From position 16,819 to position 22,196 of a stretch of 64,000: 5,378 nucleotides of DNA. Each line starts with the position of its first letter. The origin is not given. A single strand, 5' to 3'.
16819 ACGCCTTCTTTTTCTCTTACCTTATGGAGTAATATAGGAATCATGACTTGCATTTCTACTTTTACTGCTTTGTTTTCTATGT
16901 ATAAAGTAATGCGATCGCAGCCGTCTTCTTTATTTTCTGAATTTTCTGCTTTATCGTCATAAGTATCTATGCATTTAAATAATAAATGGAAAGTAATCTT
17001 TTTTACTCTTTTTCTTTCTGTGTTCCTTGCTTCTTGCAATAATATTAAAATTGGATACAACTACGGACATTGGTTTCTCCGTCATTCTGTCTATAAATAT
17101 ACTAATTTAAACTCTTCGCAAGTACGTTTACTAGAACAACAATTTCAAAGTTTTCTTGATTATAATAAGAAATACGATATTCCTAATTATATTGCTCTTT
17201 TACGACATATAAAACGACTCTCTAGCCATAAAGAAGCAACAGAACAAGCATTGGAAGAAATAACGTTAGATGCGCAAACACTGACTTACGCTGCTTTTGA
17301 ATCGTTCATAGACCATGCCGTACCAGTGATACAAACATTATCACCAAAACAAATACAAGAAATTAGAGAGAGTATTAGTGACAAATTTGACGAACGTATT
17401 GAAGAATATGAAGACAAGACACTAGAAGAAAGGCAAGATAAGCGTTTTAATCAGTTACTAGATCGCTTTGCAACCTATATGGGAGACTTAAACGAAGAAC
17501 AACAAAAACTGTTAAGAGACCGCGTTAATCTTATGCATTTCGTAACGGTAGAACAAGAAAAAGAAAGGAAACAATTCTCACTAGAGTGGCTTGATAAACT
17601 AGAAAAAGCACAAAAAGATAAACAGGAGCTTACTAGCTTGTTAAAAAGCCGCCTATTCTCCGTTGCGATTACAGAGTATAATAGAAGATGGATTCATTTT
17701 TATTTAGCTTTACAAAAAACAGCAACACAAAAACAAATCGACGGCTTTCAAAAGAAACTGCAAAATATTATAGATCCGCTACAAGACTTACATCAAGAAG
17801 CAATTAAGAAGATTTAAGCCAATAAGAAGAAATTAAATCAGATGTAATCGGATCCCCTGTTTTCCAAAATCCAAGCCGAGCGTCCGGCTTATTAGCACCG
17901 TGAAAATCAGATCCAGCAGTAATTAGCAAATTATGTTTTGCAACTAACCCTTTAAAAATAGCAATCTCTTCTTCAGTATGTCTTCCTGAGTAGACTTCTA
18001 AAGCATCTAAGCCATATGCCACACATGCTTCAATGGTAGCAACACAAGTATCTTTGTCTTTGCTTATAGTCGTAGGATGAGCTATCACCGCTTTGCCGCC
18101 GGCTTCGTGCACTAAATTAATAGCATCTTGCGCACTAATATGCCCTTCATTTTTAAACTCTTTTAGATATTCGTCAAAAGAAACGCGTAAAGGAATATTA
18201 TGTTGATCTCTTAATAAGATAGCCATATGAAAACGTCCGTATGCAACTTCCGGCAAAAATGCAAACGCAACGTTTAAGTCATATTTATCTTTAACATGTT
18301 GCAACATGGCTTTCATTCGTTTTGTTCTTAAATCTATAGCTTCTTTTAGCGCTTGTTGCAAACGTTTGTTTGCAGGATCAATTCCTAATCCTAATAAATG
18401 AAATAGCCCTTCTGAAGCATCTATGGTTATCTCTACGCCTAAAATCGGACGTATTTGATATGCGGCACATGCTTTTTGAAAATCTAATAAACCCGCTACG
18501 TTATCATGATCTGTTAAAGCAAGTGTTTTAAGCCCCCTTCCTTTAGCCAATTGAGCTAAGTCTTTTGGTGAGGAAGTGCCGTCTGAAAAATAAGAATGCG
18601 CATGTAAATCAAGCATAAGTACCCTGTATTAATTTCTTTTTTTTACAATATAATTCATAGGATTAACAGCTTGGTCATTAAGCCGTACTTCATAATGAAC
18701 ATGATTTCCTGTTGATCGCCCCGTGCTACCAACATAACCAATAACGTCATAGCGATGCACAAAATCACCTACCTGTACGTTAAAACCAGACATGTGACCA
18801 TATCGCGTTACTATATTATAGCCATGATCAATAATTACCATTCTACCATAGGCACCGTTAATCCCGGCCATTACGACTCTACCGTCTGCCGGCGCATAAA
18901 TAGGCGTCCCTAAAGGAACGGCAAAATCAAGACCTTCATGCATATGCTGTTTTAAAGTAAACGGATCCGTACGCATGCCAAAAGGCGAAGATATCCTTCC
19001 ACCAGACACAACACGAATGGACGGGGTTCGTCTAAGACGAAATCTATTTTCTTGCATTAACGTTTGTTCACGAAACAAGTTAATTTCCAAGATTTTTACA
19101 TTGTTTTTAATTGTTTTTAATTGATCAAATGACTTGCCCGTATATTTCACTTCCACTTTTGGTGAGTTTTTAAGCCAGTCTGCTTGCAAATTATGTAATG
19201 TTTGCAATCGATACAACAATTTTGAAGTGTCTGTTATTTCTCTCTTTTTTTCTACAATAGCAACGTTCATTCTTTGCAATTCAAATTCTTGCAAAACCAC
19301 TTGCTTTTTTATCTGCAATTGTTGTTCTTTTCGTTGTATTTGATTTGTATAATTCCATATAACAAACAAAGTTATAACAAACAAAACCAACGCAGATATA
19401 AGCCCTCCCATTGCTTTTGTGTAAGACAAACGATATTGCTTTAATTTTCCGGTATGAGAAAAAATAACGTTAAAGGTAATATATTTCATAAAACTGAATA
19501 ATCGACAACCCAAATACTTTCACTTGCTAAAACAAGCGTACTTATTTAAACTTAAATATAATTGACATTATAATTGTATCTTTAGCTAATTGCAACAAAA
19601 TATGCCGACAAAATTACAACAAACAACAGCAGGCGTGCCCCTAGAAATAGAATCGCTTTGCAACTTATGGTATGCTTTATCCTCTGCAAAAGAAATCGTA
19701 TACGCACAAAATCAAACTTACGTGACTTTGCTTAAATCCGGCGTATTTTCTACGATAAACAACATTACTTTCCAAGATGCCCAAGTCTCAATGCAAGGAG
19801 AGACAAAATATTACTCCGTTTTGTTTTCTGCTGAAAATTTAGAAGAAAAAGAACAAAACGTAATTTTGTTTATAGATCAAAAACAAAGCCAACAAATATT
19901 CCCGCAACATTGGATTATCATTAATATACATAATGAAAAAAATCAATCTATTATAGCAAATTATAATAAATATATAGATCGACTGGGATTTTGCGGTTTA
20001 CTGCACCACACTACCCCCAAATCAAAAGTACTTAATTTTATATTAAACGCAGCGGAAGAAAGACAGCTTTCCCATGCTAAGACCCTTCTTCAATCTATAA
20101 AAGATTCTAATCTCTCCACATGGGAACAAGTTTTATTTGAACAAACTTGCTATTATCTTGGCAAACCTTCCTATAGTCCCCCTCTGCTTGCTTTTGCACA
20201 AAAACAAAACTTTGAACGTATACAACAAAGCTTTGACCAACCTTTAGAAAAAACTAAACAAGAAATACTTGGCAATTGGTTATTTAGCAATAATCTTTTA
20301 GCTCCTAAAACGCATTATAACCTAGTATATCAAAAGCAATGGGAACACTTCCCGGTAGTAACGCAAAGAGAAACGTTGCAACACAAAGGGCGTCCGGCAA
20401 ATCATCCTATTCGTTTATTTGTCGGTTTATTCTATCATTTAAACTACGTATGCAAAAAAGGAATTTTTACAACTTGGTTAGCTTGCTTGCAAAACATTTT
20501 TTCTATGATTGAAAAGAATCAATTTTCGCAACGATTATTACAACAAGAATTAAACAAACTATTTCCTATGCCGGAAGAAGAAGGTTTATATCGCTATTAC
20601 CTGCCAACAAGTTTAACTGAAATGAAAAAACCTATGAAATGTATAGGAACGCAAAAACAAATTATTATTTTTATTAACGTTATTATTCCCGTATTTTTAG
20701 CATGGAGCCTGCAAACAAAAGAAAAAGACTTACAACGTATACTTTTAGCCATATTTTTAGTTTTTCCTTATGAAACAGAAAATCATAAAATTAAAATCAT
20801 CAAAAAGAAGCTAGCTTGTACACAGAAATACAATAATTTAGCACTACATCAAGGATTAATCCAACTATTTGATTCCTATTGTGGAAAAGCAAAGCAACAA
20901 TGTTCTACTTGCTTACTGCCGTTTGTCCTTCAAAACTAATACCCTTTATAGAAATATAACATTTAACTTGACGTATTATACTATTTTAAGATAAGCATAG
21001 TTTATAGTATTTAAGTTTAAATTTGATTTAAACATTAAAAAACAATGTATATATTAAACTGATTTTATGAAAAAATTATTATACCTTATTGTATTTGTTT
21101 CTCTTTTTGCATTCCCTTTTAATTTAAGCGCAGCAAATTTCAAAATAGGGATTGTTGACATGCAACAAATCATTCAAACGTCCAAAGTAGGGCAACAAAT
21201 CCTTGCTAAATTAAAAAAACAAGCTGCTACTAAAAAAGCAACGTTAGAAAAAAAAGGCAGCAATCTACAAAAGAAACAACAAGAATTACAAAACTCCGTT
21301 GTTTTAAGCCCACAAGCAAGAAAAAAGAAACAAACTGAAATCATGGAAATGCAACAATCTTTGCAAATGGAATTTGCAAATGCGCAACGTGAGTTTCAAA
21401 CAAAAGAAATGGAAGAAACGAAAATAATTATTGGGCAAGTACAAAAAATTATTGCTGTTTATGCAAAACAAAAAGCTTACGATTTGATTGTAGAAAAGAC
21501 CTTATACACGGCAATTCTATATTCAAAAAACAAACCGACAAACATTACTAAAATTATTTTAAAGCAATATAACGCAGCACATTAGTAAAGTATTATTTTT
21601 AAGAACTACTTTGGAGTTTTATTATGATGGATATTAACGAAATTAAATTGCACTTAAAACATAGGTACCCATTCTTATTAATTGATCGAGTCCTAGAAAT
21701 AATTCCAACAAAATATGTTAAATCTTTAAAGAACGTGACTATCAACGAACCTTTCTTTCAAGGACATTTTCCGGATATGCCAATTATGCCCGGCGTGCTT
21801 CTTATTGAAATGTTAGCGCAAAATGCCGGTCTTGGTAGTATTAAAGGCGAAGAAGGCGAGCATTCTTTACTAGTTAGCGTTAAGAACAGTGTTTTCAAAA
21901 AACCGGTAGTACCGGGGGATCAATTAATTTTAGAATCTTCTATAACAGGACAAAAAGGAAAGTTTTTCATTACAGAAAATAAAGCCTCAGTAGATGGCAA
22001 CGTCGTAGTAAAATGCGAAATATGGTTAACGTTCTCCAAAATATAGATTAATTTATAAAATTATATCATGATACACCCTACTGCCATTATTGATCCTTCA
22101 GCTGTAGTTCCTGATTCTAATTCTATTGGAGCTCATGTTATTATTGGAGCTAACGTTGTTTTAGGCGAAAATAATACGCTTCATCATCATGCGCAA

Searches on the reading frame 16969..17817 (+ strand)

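Call 56: search_protein_families(library=pfam, proteins=[window:16969-17817:+], max_evalue=1e-8)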
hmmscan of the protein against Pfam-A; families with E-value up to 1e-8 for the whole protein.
window:16969-17817:+ (282 aa): 1 family
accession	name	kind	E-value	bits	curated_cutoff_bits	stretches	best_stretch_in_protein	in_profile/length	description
PF19795.4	DUF6279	-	3.8e-20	73.1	27.7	1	43-227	1-185/195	Family of unknown function (DUF6279)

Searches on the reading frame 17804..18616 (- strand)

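Call 57: search_protein_families(library=pfam, proteins=[window:17804-18616:-], max_evalue=1e-8)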
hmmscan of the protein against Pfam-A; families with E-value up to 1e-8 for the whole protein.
window:17804-18616:- (270 aa): 1 family
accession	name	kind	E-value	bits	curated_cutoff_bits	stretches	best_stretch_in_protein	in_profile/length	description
PF02811.25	PHP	-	9.7e-19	68.7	26.4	1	3-76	1-77/164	PHP domain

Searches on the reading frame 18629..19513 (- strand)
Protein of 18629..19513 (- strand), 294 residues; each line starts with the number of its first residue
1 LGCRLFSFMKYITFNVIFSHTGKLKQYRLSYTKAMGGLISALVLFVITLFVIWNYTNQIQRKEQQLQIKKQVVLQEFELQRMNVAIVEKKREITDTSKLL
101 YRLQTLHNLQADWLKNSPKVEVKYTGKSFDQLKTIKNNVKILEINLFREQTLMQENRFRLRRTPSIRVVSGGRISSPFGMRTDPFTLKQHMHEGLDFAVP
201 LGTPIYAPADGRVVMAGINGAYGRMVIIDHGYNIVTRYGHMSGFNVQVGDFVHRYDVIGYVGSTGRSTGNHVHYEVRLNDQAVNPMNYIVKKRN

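Call 57: search_protein_families(library=pfam, proteins=[window:18629-19513:-], max_evalue=1e-8)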
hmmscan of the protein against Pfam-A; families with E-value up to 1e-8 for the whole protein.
window:18629-19513:- (294 aa): 1 family
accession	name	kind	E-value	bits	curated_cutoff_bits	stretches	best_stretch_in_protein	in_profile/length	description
PF01551.29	Peptidase_M23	-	1.3e-34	118.7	28.7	1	191-285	2-96/96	Peptidase family M23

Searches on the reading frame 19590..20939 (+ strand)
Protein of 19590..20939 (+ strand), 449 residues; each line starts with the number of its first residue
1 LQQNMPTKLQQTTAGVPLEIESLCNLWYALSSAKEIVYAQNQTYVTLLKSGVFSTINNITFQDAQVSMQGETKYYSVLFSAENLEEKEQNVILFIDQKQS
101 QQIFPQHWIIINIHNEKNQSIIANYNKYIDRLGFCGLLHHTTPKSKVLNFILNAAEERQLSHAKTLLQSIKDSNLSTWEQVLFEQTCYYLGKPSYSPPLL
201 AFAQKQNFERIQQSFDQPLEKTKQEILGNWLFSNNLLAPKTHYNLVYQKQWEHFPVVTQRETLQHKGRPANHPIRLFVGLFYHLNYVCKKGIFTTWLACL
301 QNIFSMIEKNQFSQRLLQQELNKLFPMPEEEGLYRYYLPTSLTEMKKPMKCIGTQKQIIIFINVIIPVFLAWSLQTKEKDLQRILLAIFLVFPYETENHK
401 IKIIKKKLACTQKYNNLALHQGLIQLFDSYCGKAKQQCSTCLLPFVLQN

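Call 57: search_protein_families(library=pfam, proteins=[window:19590-20939:+], max_evalue=1e-8)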
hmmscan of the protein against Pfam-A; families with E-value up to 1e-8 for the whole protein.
window:19590-20939:+ (449 aa): 0 families

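Call 59: search_protein_families(library=pfam, proteins=[window:19590-20939:+], max_evalue=0.001)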
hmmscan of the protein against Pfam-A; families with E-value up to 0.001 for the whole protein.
window:19590-20939:+ (449 aa): 1 family
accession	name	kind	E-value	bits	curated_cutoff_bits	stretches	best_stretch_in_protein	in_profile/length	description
PF11013.13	DUF2851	-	7.1e-07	29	25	1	89-389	79-366/375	Protein of unknown function (DUF2851)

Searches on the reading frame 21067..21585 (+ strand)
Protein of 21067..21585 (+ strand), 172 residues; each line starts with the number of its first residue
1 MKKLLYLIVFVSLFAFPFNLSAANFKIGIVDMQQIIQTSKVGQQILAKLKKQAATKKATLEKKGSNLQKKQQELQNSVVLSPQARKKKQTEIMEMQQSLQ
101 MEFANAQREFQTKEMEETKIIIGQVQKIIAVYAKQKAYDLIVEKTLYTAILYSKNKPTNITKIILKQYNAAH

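Call 57: search_protein_families(library=pfam, proteins=[window:21067-21585:+], max_evalue=1e-8)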
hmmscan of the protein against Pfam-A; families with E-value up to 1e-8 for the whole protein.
window:21067-21585:+ (172 aa): 1 family
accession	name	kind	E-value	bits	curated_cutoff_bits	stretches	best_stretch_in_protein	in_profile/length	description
PF03938.19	OmpH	-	5.2e-24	85.5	32.4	1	26-167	1-140/141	Outer membrane protein (OmpH-like)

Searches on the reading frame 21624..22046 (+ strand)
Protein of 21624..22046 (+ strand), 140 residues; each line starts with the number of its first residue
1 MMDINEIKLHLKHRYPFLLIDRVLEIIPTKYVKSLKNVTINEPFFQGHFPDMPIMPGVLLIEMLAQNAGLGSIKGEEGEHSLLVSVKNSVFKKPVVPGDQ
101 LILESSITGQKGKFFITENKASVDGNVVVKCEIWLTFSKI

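Call 57: search_protein_families(library=pfam, proteins=[window:21624-22046:+], max_evalue=1e-8)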
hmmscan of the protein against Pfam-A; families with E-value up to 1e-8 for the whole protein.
window:21624-22046:+ (140 aa): 1 family
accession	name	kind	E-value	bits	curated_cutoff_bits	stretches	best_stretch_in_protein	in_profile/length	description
PF07977.19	FabA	-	1.3e-26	93.4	23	1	11-131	1-137/138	FabA-like domain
